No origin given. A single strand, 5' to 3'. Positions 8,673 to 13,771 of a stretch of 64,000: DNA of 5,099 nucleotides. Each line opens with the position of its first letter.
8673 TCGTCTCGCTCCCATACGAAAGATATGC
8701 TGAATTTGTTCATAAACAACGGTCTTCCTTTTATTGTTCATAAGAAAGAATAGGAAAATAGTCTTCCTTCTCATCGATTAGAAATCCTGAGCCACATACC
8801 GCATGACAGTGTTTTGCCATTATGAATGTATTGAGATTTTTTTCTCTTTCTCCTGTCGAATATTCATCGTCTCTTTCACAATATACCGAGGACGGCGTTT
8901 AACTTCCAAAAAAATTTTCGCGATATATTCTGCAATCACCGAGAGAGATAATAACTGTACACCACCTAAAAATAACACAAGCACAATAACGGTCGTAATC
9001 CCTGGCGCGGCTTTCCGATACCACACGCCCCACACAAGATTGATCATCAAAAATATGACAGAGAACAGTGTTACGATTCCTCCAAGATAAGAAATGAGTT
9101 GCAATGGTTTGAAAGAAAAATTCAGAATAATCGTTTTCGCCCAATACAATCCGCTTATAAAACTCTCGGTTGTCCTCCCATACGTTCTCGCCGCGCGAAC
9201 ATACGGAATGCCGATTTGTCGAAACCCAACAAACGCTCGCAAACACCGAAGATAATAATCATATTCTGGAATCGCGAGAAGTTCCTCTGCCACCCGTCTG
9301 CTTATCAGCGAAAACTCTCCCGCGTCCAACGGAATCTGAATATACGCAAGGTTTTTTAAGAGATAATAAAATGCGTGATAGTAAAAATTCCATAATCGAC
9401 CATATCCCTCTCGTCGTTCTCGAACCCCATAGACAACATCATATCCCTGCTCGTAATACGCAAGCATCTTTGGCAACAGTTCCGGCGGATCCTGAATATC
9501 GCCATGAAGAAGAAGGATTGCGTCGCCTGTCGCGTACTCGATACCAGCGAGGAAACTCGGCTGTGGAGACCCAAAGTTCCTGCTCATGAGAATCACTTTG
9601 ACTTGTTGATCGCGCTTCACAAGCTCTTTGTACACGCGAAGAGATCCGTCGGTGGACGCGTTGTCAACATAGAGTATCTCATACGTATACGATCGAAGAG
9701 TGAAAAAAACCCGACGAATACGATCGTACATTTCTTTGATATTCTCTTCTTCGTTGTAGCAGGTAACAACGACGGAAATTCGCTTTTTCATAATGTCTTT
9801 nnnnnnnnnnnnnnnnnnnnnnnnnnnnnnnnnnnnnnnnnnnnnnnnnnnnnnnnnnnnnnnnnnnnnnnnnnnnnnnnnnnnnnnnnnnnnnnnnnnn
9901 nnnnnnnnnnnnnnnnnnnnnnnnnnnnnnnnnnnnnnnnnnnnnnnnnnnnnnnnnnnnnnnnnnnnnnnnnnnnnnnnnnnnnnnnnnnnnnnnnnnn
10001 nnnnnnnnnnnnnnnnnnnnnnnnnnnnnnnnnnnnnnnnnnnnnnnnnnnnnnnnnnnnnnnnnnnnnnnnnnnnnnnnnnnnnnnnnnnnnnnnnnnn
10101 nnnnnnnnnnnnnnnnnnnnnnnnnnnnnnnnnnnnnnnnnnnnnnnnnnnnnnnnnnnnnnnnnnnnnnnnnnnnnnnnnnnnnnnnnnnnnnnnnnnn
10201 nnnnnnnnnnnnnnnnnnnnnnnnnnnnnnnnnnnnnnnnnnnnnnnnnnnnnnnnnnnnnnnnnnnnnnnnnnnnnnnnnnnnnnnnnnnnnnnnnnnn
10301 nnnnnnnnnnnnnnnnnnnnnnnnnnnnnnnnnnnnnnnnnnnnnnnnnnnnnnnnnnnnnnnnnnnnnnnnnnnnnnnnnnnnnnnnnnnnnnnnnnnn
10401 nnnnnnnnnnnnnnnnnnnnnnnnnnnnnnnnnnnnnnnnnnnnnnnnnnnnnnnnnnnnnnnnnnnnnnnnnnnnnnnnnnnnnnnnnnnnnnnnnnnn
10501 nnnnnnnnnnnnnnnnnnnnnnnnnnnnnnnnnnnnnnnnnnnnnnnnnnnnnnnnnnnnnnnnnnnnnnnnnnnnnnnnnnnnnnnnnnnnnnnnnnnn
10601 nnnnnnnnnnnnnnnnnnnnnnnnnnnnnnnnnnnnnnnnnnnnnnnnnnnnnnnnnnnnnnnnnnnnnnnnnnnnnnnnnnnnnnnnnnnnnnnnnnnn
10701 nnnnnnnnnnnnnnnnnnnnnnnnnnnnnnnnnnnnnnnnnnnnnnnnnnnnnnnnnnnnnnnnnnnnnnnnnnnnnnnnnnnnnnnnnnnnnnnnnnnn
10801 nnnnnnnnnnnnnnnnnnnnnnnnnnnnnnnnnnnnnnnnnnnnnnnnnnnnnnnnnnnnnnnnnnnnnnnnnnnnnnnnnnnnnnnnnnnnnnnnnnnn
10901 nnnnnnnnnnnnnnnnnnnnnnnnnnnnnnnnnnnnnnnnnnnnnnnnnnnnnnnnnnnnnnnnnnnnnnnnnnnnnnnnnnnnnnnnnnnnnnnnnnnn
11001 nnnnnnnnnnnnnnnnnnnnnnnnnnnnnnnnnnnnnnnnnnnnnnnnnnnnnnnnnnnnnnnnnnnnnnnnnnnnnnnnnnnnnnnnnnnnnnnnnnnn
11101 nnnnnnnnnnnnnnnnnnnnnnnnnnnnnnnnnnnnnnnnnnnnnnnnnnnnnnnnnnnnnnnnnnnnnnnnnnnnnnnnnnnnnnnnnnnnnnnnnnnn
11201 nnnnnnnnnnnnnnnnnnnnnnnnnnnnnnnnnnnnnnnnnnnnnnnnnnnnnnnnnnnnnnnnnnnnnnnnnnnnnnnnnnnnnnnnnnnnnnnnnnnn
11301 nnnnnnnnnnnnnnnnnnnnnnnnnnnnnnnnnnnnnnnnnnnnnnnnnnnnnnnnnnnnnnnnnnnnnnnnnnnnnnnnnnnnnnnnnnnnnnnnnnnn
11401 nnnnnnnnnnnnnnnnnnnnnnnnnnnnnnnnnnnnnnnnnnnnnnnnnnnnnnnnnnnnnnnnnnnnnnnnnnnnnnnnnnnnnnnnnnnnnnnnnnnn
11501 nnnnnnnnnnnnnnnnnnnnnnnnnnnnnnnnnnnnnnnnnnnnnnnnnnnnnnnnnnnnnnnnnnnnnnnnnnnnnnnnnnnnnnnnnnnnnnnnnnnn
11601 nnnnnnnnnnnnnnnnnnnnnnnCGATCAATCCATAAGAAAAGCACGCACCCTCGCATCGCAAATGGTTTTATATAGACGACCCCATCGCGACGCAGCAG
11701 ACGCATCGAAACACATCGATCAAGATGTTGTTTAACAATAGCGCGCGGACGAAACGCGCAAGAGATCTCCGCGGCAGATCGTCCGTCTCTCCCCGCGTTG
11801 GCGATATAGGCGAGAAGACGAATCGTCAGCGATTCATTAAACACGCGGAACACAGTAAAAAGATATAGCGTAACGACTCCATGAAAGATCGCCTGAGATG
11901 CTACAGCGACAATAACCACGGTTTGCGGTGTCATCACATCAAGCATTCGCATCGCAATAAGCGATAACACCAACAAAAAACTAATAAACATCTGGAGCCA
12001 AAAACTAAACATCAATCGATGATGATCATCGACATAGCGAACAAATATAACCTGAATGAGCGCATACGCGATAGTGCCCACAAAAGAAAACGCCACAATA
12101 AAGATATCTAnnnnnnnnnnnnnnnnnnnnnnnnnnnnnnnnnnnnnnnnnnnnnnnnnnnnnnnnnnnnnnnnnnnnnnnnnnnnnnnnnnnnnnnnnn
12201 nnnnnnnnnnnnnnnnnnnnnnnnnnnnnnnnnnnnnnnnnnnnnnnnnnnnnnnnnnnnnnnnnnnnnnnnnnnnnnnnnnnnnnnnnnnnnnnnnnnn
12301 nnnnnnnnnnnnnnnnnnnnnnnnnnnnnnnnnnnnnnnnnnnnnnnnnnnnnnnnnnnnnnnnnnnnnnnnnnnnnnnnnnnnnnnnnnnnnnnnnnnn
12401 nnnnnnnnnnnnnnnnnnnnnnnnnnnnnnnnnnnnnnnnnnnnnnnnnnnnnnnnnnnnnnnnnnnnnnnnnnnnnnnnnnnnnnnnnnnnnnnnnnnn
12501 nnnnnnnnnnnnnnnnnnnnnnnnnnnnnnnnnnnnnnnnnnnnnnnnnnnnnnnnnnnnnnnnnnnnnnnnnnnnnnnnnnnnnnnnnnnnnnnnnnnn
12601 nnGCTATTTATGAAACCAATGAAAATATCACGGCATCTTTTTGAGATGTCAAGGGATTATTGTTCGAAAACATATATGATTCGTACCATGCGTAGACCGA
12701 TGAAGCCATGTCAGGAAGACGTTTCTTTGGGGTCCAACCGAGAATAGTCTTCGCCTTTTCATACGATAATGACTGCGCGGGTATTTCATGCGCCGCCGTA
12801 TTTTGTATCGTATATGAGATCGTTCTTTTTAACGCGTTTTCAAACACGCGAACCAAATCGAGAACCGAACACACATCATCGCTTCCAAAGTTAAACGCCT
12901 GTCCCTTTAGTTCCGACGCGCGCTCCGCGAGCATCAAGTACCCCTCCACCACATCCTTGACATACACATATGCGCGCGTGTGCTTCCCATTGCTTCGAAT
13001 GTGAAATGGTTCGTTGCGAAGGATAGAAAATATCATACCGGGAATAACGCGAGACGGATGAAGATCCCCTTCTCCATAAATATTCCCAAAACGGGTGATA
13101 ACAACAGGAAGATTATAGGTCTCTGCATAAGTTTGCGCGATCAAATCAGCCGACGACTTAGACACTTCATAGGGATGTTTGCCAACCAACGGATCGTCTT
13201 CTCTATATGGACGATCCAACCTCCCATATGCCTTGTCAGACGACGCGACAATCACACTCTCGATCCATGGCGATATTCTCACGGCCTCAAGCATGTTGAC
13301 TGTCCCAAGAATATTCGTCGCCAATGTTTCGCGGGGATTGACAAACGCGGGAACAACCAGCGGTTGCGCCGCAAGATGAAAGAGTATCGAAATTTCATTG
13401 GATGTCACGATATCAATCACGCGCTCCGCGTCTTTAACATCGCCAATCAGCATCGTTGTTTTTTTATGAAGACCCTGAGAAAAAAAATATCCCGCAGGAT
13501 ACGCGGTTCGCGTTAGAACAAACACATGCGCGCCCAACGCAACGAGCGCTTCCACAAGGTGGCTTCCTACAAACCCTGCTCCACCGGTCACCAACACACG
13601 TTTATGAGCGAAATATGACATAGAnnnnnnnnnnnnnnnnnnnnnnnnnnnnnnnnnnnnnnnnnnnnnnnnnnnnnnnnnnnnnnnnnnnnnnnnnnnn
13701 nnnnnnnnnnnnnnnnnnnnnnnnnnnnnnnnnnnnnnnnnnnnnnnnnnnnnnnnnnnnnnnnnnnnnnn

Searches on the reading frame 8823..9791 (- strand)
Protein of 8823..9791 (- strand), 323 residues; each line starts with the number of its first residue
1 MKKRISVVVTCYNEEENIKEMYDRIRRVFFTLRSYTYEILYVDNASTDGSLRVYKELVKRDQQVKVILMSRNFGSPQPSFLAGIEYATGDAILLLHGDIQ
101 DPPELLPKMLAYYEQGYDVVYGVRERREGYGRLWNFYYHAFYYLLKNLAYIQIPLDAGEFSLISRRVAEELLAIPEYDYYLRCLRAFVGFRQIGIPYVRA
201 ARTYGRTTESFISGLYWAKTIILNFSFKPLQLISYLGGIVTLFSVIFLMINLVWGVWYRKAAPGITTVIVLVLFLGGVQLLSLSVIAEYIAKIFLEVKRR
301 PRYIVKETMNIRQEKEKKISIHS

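Call 14: search_protein_families(library=pfam, proteins=[window:8823-9791:-], max_evalue=0.01)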
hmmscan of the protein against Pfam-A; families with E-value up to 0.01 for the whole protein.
window:8823-9791:- (323 aa): 3 families
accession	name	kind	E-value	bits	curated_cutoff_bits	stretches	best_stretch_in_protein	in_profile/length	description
PF00535.33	Glycos_transf_2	-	1.7e-32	113.1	23.3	1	6-171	1-167/168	Glycosyl transferase family 2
PF13641.12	Glyco_tranf_2_3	-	1e-09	39.2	27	1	4-172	2-175/230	Glycosyltransferase like family 2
PF10111.15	Glyco_tranf_2_2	-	0.00056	19.9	27.3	1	6-110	1-103/276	Glycosyltransferase like family 2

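Call 52: search_protein_families(library=ncbifam, proteins=[window:8823-9791:-], max_evalue=0.01)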
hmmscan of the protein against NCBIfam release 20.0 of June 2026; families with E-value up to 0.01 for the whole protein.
window:8823-9791:- (323 aa): 16 families
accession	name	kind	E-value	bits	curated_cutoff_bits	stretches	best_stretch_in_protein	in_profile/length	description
NF047588.1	GlcsyltransPgfSStrep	equivalog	9.8e-75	251.6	500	1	4-308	2-305/308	glycosyltransferase PgfS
NF007986.1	PRK10714.1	equivalog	2.7e-39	135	529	1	3-310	6-313/316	undecaprenyl-phosphate 4-deoxy-4-formamido-L-arabinose transferase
TIGR04283.1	glyco_like_mftF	equivalog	2e-09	37.4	182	1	5-113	1-97/221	TIGR04283 family arsenosugar biosynthesis glycosyltransferase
TIGR03937.1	PgaC_IcaA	equivalog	2.2e-09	36.8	422.3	1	3-98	45-135/407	poly-beta-1,6-N-acetyl-D-glucosamine synthase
NF047683.1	TeichurnBiosyTuaG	equivalog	7.7e-07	29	400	1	2-114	5-112/252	teichuronic acid biosynthesis protein TuaG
NF007482.0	PRK10073.1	equivalog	2e-06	27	423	1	2-109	5-106/334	glycosyltransferase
NF041875.1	EPS_EpsD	equivalog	2.1e-06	27.4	370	1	5-120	1-111/325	exopolysaccharide biosynthesis glycosyltransferase EpsD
NF050050.1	ProtGlycPglI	equivalog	2.5e-06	27.1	500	1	4-122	3-117/306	GalNAc(5)-diNAcBac-PP-undecaprenol beta-1,3-glucosyltransferase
NF038302.1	EPS_HpsE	equivalog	2.5e-05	23.4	300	1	5-61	3-58/307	hormogonium polysaccharide biosynthesis glycosyltransferase HpsE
TIGR04182.1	glyco_TIGR04182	equivalog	4.8e-05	22.9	325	0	5-124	2-109/293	S-layer glycoprotein N-glycosyltransferase AglJ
NF010496.0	PRK13915.1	equivalog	0.00021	20.5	262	1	2-110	30-139/307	glucosyl-3-phosphoglycerate synthase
TIGR03111.1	glyc2_xrt_Gpos1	hypoth_equivalog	0.00039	19.3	363.95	1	4-116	50-159/439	TIGR03111 family XrtG-associated glycosyltransferase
NF038299.1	EPS_HpsN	equivalog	0.00046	19.2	425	1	4-118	2-111/317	hormogonium polysaccharide biosynthesis glycosyltransferase HpsN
NF045692.1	OglycostaseCruG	equivalog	0.00054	19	600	1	4-68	42-102/386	2'-O-glycosyltransferase CruG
NF053739.1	GlytfEpsEBac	equivalog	0.00075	18.6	450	1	4-114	2-108/265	glycosyltransferase EpsE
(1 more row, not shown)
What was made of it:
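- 8820..9791 (-): PgfS/ArnC-like GT2 (323 aa), a second candidate polyprenyl-phosphate-sugar synthase, beside an amino-sugar nucleotide gene set. NCBIfam PgfS 251.6 bits over the full length and ArnC 135 bits, both below the equivalog cutoffs (call 52).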

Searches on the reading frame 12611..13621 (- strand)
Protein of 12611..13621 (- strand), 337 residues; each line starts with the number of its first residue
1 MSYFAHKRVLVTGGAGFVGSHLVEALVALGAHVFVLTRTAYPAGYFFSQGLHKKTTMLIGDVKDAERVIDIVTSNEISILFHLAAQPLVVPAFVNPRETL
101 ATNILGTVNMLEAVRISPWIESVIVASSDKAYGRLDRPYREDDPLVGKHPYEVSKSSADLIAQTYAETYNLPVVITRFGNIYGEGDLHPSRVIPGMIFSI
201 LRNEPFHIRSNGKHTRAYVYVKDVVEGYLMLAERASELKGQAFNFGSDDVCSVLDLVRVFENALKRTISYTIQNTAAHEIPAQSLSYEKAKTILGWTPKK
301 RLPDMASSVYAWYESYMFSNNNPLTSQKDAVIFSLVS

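Call 14: search_protein_families(library=pfam, proteins=[window:12611-13621:-], max_evalue=0.01)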
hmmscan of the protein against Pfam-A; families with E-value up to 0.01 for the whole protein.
window:12611-13621:- (337 aa): 9 families
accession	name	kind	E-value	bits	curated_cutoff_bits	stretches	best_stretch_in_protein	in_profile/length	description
PF01370.27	Epimerase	-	2e-50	171.9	20.9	1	9-246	1-240/240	NAD dependent epimerase/dehydratase family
PF16363.11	GDP_Man_Dehyd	-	9.9e-49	167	27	1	10-306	1-329/332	GDP-mannose 4,6 dehydratase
PF02719.21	Polysacc_synt_2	-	2.3e-18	66.9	20.2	1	9-258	1-241/293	Polysaccharide biosynthesis protein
PF07993.18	NAD_binding_4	-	6e-12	45.7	20.1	1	11-191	1-220/258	Male sterility protein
PF01073.25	3Beta_HSD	-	6e-12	45.6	22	1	10-232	1-229/280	3-beta hydroxysteroid dehydrogenase/isomerase family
PF04321.23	RmlD_sub_bind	-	8.5e-10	38.6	27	1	8-281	2-247/287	RmlD substrate binding domain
PF05368.20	NmrA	-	3.3e-06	27.4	27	1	6-40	2-36/298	NmrA-like family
PF00106.31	adh_short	-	0.00015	21.7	26.6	1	7-112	1-117/195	short chain dehydrogenase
PF13460.12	NAD_binding_10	-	0.00041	20.7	27.2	1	13-161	1-131/184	NAD(P)H-binding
